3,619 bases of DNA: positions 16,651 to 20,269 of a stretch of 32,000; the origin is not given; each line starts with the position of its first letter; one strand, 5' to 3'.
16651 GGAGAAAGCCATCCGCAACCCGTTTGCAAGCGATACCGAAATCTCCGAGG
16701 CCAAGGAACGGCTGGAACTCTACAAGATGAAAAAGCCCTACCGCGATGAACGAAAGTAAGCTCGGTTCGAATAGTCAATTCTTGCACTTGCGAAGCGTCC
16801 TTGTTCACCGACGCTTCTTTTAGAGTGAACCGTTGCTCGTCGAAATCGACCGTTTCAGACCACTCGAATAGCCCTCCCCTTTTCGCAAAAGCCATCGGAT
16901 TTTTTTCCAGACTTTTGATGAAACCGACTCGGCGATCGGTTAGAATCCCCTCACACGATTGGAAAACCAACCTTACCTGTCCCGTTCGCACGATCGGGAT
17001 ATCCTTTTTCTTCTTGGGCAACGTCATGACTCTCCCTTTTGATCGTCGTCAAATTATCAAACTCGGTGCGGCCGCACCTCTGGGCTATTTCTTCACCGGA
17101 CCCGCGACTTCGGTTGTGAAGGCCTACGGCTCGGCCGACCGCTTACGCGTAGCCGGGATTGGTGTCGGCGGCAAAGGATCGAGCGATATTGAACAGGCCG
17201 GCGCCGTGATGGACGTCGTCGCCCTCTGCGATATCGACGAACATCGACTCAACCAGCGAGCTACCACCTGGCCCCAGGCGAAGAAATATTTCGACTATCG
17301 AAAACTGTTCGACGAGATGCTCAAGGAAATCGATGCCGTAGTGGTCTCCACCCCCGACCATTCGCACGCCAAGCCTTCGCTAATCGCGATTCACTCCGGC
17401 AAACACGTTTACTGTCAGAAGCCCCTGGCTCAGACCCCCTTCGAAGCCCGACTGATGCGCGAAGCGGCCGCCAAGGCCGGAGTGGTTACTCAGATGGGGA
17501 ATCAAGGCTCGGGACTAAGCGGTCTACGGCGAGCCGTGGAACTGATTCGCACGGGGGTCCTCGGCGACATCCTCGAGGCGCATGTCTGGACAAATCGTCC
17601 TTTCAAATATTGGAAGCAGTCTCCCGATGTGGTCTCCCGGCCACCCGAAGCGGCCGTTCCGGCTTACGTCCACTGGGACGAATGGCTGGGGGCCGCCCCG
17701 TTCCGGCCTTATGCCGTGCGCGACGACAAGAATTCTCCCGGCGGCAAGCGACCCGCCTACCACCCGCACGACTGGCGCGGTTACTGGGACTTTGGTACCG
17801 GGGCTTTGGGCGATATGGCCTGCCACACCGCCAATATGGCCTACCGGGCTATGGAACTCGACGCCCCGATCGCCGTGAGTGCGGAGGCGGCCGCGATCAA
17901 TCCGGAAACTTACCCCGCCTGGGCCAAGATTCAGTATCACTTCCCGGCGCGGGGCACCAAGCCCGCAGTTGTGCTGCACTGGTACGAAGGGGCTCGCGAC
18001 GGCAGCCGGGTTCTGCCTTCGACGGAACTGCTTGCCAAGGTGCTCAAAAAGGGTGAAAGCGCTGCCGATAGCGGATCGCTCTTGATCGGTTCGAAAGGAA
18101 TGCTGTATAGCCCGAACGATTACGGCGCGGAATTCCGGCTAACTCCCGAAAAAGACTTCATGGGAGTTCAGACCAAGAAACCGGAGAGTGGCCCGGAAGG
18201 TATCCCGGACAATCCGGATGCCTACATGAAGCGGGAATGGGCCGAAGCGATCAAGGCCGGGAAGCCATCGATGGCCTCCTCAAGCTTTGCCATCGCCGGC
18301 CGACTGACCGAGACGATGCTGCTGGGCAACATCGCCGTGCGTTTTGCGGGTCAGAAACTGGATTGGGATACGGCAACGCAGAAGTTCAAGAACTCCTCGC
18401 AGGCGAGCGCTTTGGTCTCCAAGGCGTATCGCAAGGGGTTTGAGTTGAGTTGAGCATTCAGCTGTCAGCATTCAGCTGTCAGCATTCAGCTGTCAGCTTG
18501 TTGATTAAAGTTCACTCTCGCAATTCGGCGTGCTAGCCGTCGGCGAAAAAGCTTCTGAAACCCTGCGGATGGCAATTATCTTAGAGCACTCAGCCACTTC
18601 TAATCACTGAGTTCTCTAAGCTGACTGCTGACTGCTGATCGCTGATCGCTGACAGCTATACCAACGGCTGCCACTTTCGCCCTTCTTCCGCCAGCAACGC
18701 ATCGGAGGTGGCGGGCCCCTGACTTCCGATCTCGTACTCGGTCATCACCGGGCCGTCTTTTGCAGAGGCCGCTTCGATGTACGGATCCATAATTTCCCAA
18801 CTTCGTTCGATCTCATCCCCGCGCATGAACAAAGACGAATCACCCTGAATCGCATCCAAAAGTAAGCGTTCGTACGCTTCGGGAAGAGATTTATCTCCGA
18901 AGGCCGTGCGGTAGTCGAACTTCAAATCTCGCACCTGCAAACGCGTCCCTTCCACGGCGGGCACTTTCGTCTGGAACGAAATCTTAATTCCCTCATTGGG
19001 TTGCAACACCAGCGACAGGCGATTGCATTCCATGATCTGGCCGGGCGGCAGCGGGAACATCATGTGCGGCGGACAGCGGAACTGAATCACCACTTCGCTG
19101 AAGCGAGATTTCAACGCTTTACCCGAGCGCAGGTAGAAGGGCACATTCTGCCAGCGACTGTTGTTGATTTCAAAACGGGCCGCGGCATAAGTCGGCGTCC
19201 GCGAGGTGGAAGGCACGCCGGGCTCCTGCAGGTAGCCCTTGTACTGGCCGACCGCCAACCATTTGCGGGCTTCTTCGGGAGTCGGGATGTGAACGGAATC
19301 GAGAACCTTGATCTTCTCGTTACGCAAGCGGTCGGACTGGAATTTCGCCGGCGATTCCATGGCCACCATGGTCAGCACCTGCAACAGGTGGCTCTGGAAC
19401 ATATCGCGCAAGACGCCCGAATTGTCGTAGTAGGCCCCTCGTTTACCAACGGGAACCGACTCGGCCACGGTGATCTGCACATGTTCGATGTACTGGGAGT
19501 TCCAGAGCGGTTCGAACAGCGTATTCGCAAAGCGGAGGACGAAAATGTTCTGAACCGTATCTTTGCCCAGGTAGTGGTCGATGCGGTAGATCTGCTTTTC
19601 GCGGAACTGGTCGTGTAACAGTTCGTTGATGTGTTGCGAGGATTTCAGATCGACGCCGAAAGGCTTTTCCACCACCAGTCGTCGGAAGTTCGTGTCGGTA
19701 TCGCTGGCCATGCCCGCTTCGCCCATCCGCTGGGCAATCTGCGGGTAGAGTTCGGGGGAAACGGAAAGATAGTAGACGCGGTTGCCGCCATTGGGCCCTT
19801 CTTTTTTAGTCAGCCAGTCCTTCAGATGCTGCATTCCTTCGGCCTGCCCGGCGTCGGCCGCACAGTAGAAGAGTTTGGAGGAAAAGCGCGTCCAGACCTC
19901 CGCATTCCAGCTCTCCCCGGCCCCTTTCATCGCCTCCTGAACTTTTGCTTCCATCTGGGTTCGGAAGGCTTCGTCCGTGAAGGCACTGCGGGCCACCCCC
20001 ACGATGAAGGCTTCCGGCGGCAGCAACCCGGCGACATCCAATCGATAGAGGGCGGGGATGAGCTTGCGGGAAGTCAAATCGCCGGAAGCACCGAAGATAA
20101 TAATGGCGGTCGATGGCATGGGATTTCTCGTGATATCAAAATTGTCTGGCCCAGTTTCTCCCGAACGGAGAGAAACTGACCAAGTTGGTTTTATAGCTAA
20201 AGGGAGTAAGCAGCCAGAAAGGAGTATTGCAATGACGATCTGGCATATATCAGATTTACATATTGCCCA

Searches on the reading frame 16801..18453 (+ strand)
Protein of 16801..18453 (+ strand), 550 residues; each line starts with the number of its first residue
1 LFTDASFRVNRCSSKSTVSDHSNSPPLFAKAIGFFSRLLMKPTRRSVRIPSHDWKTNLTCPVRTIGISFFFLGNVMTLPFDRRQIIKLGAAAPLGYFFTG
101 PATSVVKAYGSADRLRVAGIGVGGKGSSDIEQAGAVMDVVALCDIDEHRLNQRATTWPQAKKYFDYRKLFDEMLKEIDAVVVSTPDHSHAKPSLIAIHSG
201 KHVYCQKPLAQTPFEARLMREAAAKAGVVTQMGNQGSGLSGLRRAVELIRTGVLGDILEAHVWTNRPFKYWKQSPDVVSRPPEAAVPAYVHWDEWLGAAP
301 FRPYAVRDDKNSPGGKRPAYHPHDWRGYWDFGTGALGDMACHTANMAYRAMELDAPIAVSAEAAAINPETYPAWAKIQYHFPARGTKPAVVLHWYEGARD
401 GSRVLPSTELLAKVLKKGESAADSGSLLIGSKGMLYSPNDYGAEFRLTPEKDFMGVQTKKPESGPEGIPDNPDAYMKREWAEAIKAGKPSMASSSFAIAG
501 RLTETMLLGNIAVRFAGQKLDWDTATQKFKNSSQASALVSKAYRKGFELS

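Call 9: search_protein_families(library=pfam, proteins=[window:16801-18453:+])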
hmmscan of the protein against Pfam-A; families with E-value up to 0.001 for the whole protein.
window:16801-18453:+ (550 aa): 3 families
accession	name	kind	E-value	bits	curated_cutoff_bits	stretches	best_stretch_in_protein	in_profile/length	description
PF19051.5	GFO_IDH_MocA_C2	-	1.5e-15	57.9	23.3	1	247-381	10-133/254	Oxidoreductase family, C-terminal alpha/beta domain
PF01408.29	GFO_IDH_MocA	-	2.1e-15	57.9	24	1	116-233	2-119/120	Oxidoreductase family, NAD-binding Rossmann fold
PF22725.1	GFO_IDH_MocA_C3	-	1.3e-08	35.3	27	1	317-382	27-93/124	GFO/IDH/MocA C-terminal domain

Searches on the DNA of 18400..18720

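Call 68: search_rna_families(source=window, start=18400, end=18720, threshold=evalue, max_evalue=1)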
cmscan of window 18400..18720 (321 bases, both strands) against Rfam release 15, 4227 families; matches with E-value up to 1: 0.
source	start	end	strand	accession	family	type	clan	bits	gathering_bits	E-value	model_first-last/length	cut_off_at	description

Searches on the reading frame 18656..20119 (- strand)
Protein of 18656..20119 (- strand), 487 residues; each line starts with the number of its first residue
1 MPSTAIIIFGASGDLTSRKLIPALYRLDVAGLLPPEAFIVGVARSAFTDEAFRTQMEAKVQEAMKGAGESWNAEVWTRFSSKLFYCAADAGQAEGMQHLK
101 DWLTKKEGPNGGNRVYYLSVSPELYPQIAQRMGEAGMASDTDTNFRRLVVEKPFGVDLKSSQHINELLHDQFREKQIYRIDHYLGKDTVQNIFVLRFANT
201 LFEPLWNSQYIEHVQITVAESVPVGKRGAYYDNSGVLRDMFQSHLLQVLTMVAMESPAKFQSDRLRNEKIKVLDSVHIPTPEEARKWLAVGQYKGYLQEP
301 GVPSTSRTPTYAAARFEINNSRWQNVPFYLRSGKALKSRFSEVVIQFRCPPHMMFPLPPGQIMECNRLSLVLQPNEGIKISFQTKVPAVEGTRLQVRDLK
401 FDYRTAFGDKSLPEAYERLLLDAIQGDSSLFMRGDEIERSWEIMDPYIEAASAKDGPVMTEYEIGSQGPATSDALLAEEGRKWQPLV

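Call 9: search_protein_families(library=pfam, proteins=[window:18656-20119:-])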
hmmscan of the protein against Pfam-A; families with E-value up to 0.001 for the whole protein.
window:18656-20119:- (487 aa): 2 families
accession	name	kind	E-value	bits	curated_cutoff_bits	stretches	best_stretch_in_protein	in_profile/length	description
PF02781.21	G6PD_C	-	8.3e-106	353.8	27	1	194-484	2-296/296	Glucose-6-phosphate dehydrogenase, C-terminal domain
PF00479.28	G6PD_N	-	1e-60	205.9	22.1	1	7-191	1-183/183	Glucose-6-phosphate dehydrogenase, NAD binding domain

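Call 29: find_encoding_contigs(protein=window:18656-20119:-, flank=10000, max_places=10)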
Protein window:18656-20119:- (487 aa): 1 contig read that carries it; 1 place shown.
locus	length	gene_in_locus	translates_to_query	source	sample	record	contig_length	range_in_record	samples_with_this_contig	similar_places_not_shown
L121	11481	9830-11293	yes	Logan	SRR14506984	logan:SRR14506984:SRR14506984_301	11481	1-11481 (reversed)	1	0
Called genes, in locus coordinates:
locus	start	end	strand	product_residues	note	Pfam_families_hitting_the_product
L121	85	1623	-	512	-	-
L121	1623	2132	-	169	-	PF04542:Sigma70_r2, PF07638:Sigma70_ECF (weak), PF08281:Sigma70_r4_2, PF04545:Sigma70_r4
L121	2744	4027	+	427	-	PF13360:PQQ_2, PF13570:Beta-prop_ACSF4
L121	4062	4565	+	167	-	-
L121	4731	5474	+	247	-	PF00730:HhH-GPD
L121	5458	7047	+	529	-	PF00145:DNA_methylase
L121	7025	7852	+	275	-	-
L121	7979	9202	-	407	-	PF07498:Rho_N (weak), PF16258:DUF4912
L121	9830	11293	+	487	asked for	PF00479:G6PD_N, PF02781:G6PD_C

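Call 30: find_homologous_proteins(query=window:18656-20119:-, max_evalue=1e-100)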
Query window:18656-20119:- (487 aa): 7919 proteins with E <= 1e-100 among 8000 candidates; the best 120 are listed.
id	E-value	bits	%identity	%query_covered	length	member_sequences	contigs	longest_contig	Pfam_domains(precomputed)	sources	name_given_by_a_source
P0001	1.7e-278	942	83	100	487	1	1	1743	PF02781.22,PF00479.29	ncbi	-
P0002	4.1e-222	756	67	100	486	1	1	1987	PF02781.22,PF00479.29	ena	-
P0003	1.3e-220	751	67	100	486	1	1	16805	PF02781.22,PF00479.29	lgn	-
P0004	4.3e-220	749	68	100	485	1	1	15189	PF02781.22,PF00479.29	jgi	jgi:glucose-6-phosphate 1-dehydrogenase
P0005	1.5e-219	748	66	100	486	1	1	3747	PF02781.22,PF00479.29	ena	-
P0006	1.9e-219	747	67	99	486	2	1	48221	PF02781.22,PF00479.29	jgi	jgi:glucose-6-phosphate 1-dehydrogenase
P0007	9.5e-219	745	66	99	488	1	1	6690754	PF02781.22,PF00479.29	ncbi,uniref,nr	ncbi:glucose-6-phosphate dehydrogenase [Tuwongella immobilis]|uniref:Glucose-6-phosphate 1-dehydroge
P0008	2.5e-218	744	68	100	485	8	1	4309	PF02781.22,PF00479.29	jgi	jgi:glucose-6-phosphate 1-dehydrogenase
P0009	3.1e-218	743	67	100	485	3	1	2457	PF02781.22,PF00479.29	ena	-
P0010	7.3e-216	735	65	99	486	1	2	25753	PF02781.22,PF00479.29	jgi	jgi:glucose-6-phosphate 1-dehydrogenase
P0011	8.0e-216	735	66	100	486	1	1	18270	PF02781.22,PF00479.29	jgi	jgi:glucose-6-phosphate 1-dehydrogenase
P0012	3.4e-215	733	65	100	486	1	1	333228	PF02781.22,PF00479.29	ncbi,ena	-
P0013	8.8e-215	732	64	99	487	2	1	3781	PF02781.22,PF00479.29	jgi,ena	-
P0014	1.9e-214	731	65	100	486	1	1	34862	PF02781.22,PF00479.29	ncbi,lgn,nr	ncbi:MAG: glucose-6-phosphate dehydrogenase [Planctomycetes bacterium]|nr:glucose-6-phosphate dehydr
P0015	3.0e-213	727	66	100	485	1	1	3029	PF02781.22,PF00479.29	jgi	jgi:glucose-6-phosphate 1-dehydrogenase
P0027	1.0e-211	722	66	100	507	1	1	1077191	PF02781.22,PF00479.29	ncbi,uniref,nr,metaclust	ncbi:glucose-6-phosphate dehydrogenase [Zavarzinella formosa]|uniref:glucose-6-phosphate dehydrogena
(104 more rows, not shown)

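Call 31: find_encoding_contigs(protein=P0007, flank=10000, max_places=2)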
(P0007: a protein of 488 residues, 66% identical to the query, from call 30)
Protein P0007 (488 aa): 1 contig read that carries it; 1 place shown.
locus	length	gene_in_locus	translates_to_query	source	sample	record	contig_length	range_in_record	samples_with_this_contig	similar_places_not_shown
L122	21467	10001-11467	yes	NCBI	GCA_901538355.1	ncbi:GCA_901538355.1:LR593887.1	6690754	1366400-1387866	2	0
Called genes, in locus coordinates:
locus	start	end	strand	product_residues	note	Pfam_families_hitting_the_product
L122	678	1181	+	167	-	-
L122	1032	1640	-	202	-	-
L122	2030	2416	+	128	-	PF21837:DUF6896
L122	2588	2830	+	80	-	-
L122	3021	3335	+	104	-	PF14412:AHH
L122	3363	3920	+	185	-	-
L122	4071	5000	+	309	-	PF07591:PT-HINT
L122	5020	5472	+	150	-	-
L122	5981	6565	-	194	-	PF18306:LDcluster4, PF03641:Lysine_decarbox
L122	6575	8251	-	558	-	PF02518:HATPase_c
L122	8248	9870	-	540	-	-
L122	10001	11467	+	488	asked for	PF00479:G6PD_N, PF02781:G6PD_C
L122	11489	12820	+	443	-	PF00370:FGGY_N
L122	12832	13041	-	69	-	-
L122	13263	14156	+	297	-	PF07963:N_methyl (weak), PF07596:SBP_bac_10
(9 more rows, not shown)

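Call 32: find_encoding_contigs(protein=P0027, flank=10000, max_places=2)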
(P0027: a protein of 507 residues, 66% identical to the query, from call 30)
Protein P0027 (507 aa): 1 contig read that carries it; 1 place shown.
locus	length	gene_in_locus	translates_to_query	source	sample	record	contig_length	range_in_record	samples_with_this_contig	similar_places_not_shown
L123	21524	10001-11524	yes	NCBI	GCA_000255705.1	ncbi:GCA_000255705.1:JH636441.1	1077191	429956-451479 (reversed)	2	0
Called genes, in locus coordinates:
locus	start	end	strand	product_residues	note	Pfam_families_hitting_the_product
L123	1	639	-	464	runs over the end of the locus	PF09423:PhoD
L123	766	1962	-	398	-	PF00465:Fe-ADH, PF13685:Fe-ADH_2, PF25137:ADH_Fe_C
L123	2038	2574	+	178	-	PF00994:MoCF_biosynth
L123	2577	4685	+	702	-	PF04879:Molybdop_Fe4S4, PF00384:Molybdopterin, PF01568:Molydop_binding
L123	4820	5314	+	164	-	-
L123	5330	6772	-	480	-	PF00884:Sulfatase, PF01663:Phosphodiest, PF16347:SGSH_C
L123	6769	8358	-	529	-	PF02518:HATPase_c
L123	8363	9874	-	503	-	-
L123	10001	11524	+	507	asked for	PF00479:G6PD_N, PF02781:G6PD_C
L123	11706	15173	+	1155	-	PF13385:Laminin_G_3, PF01011:PQQ (faint), PF13360:PQQ_2, PF13570:Beta-prop_ACSF4, PF25293:Beta-prop_EMC1_N (faint), PF08241:Methyltransf_11 (weak), PF13649:Methyltransf_25, PF13360:PQQ_2 (weak)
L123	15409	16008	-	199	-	PF00578:AhpC-TSA, PF08534:Redoxin, PF20029:DUF6436 (faint), PF13905:Thioredoxin_8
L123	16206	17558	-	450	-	-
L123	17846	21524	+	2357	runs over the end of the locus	-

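Call 33: find_encoding_contigs(protein=P0006, flank=10000, max_places=2)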
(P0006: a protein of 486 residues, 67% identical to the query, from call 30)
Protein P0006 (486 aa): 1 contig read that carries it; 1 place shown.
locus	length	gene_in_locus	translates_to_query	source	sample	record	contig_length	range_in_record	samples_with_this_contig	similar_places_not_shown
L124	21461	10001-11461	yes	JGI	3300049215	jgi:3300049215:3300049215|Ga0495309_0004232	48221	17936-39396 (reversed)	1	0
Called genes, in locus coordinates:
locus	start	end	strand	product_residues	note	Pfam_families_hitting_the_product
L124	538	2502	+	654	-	PF00012:HSP70, PF06723:MreB_Mbl (weak)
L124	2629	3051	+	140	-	PF13650:Asp_protease_2 (weak), PF13975:gag-asp_proteas (weak)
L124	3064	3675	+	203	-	PF05685:Uma2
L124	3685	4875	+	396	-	PF11563:Protoglobin, PF00512:HisKA, PF02518:HATPase_c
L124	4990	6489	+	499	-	PF00072:Response_reg, PF08448:PAS_4 (weak), PF13426:PAS_9 (weak), PF02518:HATPase_c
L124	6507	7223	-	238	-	PF13267:DUF4058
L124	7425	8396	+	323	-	-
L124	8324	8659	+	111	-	-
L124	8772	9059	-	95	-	-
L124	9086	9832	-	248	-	PF06439:3keto-disac_hyd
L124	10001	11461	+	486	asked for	PF00479:G6PD_N, PF02781:G6PD_C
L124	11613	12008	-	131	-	PF07596:SBP_bac_10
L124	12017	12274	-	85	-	-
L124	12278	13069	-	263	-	PF00290:Trp_syntA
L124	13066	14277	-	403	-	PF00291:PALP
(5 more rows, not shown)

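Call 34: find_encoding_contigs(protein=P0012, flank=10000, max_places=2)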
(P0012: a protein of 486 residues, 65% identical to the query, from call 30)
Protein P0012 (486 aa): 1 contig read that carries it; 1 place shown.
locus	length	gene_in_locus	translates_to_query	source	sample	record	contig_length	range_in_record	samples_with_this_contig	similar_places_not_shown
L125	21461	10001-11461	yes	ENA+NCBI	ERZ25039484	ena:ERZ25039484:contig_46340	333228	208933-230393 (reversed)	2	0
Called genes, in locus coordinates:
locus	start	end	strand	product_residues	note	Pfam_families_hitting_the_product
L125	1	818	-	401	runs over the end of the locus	-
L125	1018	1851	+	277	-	PF00389:2-Hacid_dh, PF02826:2-Hacid_dh_C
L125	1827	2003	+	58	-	-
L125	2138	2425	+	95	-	-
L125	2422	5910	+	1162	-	PF00069:Pkinase, PF07714:PK_Tyr_Ser-Thr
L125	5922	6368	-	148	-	PF18306:LDcluster4, PF03641:Lysine_decarbox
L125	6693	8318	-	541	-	PF02518:HATPase_c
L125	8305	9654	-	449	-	-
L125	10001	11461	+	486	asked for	PF00479:G6PD_N, PF02781:G6PD_C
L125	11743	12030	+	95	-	PF03693:ParD_antitoxin (weak)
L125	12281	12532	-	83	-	-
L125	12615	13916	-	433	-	PF00069:Pkinase, PF01636:APH (faint), PF07714:PK_Tyr_Ser-Thr, PF03109:ABC1 (weak)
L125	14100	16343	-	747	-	PF02837:Glyco_hydro_2_N, PF13364:BetaGal_ABD2 (faint), PF22666:Glyco_hydro_2_N2, PF00703:Glyco_hydro_2, PF02836:Glyco_hydro_2_C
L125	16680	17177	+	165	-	PF01842:ACT, PF22629:ACT_AHAS_ss, PF13710:ACT_5, PF10369:ALS_ss_C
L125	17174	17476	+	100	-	-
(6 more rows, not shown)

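Call 59: find_encoding_contigs(protein=P0001, flank=2000, max_places=3)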
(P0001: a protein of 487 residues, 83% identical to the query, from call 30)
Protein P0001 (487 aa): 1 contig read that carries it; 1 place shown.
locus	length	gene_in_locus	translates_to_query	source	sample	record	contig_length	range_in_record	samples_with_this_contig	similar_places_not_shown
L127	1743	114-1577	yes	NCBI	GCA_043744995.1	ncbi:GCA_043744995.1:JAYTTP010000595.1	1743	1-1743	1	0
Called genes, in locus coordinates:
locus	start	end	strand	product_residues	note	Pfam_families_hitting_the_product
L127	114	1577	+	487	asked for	PF00479:G6PD_N, PF02781:G6PD_C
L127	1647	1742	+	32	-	?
